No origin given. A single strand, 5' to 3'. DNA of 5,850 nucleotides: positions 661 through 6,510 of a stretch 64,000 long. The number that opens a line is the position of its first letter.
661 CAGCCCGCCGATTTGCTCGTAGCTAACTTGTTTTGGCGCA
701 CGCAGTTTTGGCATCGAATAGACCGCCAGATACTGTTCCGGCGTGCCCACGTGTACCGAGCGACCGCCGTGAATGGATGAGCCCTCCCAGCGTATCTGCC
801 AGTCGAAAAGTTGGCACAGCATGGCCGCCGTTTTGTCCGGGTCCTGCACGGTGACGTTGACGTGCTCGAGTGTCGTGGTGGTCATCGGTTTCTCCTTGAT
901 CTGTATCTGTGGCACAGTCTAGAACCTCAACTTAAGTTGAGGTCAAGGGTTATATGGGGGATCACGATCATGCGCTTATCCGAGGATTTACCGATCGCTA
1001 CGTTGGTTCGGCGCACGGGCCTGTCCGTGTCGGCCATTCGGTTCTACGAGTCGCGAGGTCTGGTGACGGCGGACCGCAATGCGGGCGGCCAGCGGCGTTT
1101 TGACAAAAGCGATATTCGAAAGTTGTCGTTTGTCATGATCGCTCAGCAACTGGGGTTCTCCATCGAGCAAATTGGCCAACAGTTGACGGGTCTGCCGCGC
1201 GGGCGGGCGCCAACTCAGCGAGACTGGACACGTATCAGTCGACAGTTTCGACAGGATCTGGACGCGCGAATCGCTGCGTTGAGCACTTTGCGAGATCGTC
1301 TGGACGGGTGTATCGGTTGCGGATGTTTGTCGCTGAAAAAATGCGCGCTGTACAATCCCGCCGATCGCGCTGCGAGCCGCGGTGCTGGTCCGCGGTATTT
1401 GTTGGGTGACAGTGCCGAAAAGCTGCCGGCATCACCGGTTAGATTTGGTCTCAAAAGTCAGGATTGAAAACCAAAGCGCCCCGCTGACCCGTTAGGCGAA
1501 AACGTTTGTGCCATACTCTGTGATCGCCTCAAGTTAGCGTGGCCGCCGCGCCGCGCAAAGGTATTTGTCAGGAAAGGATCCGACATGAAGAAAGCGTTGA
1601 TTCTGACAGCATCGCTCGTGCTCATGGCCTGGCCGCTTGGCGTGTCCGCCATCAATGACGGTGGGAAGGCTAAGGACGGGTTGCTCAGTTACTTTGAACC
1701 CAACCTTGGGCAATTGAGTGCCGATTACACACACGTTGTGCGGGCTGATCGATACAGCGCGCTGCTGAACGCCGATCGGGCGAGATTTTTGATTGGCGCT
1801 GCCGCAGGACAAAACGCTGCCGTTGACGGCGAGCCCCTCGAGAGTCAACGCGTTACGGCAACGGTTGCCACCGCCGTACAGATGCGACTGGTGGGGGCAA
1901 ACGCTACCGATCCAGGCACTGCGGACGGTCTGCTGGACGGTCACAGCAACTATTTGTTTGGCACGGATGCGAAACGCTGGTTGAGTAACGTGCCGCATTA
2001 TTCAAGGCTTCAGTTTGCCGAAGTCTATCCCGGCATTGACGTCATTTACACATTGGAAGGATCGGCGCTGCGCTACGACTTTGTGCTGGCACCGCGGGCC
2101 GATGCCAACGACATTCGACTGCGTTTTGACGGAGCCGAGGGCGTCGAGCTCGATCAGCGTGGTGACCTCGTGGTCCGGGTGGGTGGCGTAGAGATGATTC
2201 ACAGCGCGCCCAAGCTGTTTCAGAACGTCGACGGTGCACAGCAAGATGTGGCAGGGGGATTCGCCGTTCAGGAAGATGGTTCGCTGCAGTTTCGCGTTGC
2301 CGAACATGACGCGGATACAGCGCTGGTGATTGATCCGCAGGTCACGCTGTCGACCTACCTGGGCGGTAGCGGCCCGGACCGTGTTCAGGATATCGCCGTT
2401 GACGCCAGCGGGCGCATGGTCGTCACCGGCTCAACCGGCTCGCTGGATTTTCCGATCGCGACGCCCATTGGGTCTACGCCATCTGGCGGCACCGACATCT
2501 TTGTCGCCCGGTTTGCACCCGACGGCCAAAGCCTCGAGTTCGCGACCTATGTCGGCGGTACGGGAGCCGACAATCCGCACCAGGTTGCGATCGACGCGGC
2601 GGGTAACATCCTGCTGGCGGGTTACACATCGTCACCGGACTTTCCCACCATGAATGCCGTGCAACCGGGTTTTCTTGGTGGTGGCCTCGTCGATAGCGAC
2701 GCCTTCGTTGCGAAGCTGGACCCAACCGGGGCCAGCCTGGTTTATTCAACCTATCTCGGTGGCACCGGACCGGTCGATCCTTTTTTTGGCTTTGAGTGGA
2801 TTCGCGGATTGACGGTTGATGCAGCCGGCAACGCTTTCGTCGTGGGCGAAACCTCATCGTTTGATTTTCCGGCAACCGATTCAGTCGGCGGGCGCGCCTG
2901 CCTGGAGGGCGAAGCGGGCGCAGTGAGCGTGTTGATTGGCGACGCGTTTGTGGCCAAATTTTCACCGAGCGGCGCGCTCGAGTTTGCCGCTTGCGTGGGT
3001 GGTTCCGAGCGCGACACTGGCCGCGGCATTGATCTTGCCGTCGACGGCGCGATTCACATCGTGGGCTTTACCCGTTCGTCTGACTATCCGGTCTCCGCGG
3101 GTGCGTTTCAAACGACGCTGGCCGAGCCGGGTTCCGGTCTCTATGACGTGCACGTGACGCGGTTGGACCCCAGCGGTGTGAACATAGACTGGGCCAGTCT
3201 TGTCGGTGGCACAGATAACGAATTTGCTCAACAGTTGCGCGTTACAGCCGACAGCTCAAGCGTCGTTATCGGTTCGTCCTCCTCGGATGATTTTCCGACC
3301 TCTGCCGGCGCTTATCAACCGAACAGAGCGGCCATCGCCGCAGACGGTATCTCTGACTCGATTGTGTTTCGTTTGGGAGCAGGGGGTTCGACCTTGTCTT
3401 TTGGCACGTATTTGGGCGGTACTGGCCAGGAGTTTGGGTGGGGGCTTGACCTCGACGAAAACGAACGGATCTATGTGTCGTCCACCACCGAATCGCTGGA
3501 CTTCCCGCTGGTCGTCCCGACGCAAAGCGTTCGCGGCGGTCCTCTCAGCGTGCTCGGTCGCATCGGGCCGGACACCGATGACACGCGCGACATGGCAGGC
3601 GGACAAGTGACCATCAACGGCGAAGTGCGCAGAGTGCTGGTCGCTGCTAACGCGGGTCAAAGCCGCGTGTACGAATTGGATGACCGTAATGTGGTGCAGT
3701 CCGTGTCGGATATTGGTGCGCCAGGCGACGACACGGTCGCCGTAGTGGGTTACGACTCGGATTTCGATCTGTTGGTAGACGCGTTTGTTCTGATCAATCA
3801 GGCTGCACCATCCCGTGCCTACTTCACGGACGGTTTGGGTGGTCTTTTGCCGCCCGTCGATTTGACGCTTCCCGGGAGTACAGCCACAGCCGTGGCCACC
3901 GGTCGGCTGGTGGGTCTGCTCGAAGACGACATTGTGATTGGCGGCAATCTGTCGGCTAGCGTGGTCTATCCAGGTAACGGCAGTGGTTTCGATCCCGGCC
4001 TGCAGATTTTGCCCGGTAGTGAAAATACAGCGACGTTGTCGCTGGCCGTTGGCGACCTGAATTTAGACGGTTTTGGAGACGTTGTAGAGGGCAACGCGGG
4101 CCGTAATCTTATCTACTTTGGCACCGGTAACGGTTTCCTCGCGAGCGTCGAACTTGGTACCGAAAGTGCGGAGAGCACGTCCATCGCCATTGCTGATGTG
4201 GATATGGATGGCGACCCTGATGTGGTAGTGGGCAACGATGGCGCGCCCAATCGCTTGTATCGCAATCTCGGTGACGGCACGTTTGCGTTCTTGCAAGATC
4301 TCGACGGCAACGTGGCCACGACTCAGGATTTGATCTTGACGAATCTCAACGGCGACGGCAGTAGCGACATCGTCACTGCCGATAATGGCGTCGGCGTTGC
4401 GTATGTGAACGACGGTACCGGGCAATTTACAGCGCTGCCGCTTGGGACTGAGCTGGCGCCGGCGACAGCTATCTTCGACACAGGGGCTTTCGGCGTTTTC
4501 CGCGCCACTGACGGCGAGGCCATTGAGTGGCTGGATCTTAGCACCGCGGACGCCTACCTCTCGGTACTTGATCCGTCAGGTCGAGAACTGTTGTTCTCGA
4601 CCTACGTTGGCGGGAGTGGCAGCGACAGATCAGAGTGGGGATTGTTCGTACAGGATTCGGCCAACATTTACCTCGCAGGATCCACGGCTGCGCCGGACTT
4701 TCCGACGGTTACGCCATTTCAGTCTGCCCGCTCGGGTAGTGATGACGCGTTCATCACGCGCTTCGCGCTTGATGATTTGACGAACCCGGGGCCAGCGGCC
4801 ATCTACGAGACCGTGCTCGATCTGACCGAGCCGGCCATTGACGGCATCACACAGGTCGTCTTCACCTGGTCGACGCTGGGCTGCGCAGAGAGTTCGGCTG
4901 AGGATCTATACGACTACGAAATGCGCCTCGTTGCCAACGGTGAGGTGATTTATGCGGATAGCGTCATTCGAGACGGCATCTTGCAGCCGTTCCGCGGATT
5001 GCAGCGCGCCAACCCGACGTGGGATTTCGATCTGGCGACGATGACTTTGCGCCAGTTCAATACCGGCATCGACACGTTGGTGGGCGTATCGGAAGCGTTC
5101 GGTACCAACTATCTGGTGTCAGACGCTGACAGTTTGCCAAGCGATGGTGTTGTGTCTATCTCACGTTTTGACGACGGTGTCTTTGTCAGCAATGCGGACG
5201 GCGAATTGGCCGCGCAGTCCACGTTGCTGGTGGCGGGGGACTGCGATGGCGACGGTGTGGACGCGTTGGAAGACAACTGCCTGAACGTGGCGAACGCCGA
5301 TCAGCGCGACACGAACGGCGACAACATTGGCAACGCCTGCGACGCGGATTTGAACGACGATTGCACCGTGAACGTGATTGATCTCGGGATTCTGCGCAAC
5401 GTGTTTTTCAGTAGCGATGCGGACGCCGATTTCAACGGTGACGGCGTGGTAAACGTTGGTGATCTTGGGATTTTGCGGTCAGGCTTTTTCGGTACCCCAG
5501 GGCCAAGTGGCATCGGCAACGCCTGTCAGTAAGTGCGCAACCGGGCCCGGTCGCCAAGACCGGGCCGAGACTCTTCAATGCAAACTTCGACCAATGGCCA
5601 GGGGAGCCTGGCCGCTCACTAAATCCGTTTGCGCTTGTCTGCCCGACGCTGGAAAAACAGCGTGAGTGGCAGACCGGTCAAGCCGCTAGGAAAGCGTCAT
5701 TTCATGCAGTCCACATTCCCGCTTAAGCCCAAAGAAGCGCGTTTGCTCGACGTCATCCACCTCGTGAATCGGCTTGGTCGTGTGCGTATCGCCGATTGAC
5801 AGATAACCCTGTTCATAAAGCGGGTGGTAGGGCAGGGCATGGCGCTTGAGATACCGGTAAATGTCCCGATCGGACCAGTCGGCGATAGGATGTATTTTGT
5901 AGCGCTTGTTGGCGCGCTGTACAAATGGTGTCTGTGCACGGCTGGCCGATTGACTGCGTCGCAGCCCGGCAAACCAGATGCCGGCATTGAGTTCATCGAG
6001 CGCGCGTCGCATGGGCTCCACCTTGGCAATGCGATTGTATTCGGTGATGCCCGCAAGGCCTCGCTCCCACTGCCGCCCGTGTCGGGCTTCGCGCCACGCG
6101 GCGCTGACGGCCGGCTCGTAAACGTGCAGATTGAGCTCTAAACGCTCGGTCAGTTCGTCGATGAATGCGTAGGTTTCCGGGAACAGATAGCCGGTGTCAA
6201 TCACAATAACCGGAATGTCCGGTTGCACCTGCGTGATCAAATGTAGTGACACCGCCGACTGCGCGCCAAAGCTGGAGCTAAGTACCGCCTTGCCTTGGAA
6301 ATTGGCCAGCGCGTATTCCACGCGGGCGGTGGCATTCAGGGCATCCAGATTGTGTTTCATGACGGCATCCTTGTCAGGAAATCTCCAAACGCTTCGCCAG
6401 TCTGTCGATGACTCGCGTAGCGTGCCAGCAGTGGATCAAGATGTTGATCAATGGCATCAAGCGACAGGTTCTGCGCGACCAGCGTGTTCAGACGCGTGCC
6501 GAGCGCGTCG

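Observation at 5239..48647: Six secreted proteins with unrelated passenger domains share one TSP3 + dockerin-like calcium module, suggesting a docking or surface-display system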

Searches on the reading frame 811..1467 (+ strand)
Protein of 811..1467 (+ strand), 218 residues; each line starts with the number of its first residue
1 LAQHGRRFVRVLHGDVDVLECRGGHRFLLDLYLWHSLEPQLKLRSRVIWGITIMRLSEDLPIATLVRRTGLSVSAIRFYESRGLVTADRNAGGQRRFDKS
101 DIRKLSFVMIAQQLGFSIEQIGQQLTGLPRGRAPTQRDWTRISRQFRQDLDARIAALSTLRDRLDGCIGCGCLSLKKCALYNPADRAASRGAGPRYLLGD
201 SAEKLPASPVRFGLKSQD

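Call 9: search_protein_families(library=pfam, proteins=[window:811-1467:+], max_evalue=0.001)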
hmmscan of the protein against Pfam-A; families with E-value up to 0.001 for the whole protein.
window:811-1467:+ (218 aa): 3 families
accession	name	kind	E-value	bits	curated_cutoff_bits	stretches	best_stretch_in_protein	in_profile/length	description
PF09278.17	MerR-DNA-bind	-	5.7e-16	59.3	25.4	1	103-167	2-65/65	MerR, DNA binding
PF13411.12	MerR_1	-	3.2e-14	53.2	21.6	1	62-123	3-64/69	MerR HTH family regulatory protein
PF00376.29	MerR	-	1.3e-10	41.4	28.2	1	62-97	2-38/38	MerR family regulatory protein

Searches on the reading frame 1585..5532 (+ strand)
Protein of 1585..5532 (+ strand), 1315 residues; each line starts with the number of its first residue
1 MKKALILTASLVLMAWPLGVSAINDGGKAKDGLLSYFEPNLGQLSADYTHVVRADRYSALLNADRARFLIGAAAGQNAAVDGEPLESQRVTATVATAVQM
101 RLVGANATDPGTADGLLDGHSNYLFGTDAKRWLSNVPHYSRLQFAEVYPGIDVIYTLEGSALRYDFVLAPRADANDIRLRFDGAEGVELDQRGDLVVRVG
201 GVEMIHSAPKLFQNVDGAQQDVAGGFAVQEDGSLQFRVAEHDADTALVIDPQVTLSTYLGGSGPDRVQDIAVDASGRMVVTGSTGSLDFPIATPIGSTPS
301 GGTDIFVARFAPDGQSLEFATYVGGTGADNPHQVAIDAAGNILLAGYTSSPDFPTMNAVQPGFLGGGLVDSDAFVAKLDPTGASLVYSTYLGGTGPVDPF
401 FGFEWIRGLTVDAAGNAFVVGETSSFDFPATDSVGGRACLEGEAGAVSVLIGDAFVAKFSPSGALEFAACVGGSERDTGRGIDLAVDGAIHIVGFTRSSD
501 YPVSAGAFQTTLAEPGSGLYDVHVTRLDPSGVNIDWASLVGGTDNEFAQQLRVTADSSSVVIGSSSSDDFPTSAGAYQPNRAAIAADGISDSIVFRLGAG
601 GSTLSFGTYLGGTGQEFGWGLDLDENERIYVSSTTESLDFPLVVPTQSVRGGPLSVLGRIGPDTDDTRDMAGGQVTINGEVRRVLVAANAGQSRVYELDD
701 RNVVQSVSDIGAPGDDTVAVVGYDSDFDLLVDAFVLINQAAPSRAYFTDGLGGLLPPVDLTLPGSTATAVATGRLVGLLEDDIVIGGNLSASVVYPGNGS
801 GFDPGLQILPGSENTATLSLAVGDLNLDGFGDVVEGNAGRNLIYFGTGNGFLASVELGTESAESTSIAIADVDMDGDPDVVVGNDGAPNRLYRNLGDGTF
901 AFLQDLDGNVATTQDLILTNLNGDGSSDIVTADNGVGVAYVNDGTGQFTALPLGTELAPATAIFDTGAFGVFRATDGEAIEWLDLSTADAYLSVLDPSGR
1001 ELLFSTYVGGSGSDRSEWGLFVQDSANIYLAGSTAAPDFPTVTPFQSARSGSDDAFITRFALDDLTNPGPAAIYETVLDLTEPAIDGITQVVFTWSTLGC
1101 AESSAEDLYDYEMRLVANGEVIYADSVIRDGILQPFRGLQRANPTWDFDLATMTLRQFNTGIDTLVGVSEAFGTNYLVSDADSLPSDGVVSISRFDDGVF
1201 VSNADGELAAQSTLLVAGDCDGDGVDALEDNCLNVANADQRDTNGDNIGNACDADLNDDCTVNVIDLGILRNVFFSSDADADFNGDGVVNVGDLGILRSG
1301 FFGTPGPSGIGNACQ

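Call 5: search_protein_families(library=pfam, proteins=[window:1585-5532:+], max_evalue=0.1)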
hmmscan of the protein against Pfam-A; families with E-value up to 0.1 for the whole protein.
window:1585-5532:+ (1315 aa): 4 families
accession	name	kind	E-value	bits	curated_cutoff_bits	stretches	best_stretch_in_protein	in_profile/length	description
PF25778.1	DUF7948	-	7.2e-47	160.6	27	1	37-251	1-213/214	Domain of unknown function (DUF7948)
PF06739.17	SBBP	-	4.1e-17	62.3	20.5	3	318-354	1-38/38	Beta-propeller repeat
PF13517.12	FG-GAP_3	-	8.9e-17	61.9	26.9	4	824-882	1-61/61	FG-GAP-like repeat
PF01839.29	FG-GAP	-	0.00025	21.3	22.1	2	865-888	3-26/37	FG-GAP repeat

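Call 7: search_protein_families(library=ncbifam, proteins=[window:1585-5532:+], max_evalue=0.1)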
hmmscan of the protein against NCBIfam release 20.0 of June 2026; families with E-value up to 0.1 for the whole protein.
window:1585-5532:+ (1315 aa): 4 families
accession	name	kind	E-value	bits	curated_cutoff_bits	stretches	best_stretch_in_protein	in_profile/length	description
NF047494.1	Lepto_SBBP_lipo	equivalog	1.6e-12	46.8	400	2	267-363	131-222/466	SBBP repeat beta-propeller lipoprotein, LipL53 family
NF047638.1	throspo3_MtsC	equivalog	2.5e-10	39.8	350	1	1196-1287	172-263/428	cell-cell cohesion MYXO-CTERM protein MtsC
NF045500.1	Omp28_seleno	equivalog_domain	3.4e-06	26.7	200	1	1217-1254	272-309/377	Omp28-related selenoprotein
TIGR02608.1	delta_60_rpt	domain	0.0024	17.7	76.5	0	265-315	1-39/55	delta-60 repeat domain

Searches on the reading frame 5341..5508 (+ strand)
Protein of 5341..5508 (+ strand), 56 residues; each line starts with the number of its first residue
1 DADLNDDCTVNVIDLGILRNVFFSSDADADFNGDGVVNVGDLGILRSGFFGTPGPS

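Call 42: search_solved_structures(query=A4, max_evalue=0.01, show_alignments=5)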
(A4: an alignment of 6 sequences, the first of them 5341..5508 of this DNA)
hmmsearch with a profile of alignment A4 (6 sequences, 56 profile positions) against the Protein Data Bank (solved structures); distinct sequences matched with E-value up to 0.01: 15.
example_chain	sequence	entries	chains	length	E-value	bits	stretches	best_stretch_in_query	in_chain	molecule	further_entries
2y3n_B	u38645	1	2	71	1.9e-07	33.8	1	29-54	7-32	CELLULOSOMAL FAMILY-48 PROCESSIVE GLYCOSIDE HYDROLASE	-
1daq_A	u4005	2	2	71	7.2e-06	28.8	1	2-48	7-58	ENDOGLUCANASE SS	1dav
2mte_A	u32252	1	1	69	7.5e-06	28.7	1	2-48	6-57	Cellulose 1,4-beta-cellobiosidase (reducing end) CelS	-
4fl4_A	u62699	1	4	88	0.00045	23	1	2-46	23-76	Glycoside hydrolase family 9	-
1ohz_B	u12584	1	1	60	0.00048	22.9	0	2-45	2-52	ENDO-1,4-BETA-XYLANASE Y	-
2ccl_B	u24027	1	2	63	0.0005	22.8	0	3-45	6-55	ENDO-1,4-BETA-XYLANASE Y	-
5nrm_B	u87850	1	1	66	0.0011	21.8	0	2-48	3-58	DocCel5: Type I dockerin repeat domain from A. cellulolyticus family 5 endoglucanase WP_01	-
4cj0_A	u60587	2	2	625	0.0036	20.1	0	2-46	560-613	ENDOGLUCANASE D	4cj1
1clc_A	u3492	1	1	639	0.0038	20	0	2-46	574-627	ENDOGLUCANASE CELD; EC: 3.2.1.4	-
6kg9_A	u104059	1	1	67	0.004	20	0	2-42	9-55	And cellulose-binding endoglucanase family 9 CelL ortholog dockerin domain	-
8x39_A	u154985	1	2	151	0.0045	19.8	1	3-51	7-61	Serine protease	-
5nrk_B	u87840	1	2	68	0.0046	19.8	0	2-48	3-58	DocCel5: Type I dockerin repeat domain from A. cellulolyticus family 5 endoglucanase WP_01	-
8x3a_A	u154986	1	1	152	0.005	19.7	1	3-51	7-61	Serine protease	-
6kge_D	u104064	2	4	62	0.0089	18.8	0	2-42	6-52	And cellulose-binding endoglucanase family 9 CelL ortholog dockerin domain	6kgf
2yik_A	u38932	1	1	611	0.009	18.8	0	3-48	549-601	ENDOGLUCANASE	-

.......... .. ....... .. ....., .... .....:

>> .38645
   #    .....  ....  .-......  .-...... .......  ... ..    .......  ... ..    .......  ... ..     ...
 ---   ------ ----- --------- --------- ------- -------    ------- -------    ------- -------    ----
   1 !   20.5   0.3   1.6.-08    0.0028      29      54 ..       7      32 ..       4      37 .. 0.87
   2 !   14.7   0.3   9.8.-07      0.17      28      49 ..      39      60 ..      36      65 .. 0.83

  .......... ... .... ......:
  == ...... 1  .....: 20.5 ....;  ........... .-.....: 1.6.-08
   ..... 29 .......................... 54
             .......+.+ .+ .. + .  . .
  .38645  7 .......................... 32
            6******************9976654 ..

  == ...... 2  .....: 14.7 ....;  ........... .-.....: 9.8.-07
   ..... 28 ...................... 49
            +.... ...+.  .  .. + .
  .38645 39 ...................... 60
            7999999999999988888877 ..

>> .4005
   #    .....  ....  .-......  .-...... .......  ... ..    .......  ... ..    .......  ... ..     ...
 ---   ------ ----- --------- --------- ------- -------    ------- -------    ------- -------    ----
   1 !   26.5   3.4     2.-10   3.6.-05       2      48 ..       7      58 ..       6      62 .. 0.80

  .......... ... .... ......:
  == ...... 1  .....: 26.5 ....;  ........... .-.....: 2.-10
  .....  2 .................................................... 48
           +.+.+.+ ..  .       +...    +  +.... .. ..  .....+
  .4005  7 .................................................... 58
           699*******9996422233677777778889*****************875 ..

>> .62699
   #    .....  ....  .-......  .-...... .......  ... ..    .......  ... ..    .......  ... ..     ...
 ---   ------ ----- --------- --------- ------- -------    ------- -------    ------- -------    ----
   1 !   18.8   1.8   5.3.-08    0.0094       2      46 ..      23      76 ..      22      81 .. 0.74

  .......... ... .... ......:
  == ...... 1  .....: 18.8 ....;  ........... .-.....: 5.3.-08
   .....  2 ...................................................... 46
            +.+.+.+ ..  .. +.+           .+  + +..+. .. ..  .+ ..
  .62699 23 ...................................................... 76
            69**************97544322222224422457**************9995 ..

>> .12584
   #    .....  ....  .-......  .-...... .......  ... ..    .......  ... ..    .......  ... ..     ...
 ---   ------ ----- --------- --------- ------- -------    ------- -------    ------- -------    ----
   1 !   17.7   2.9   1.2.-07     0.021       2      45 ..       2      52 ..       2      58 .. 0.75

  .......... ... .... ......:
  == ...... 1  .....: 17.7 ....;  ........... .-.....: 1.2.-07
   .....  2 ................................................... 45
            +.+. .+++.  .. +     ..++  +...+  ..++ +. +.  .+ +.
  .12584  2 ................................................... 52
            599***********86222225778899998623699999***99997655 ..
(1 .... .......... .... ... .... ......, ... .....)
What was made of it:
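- On Dockerin (Pfam PF00404 Dockerin_1): The family profile hits solved dockerins at E = 2e-7 to 1e-5 (call 42).
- The register was checked against 1DAQ, 1OHZ and 4FL4 (call 42).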

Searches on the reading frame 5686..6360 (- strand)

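Call 9: search_protein_families(library=pfam, proteins=[window:5686-6360:-], max_evalue=0.001)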
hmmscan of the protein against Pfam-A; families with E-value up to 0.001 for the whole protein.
window:5686-6360:- (224 aa): 1 family
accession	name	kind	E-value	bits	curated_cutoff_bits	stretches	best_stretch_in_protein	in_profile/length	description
PF01507.26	PAPS_reduct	-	2.7e-59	200.5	22.5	1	25-197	2-175/175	Phosphoadenosine phosphosulfate reductase domain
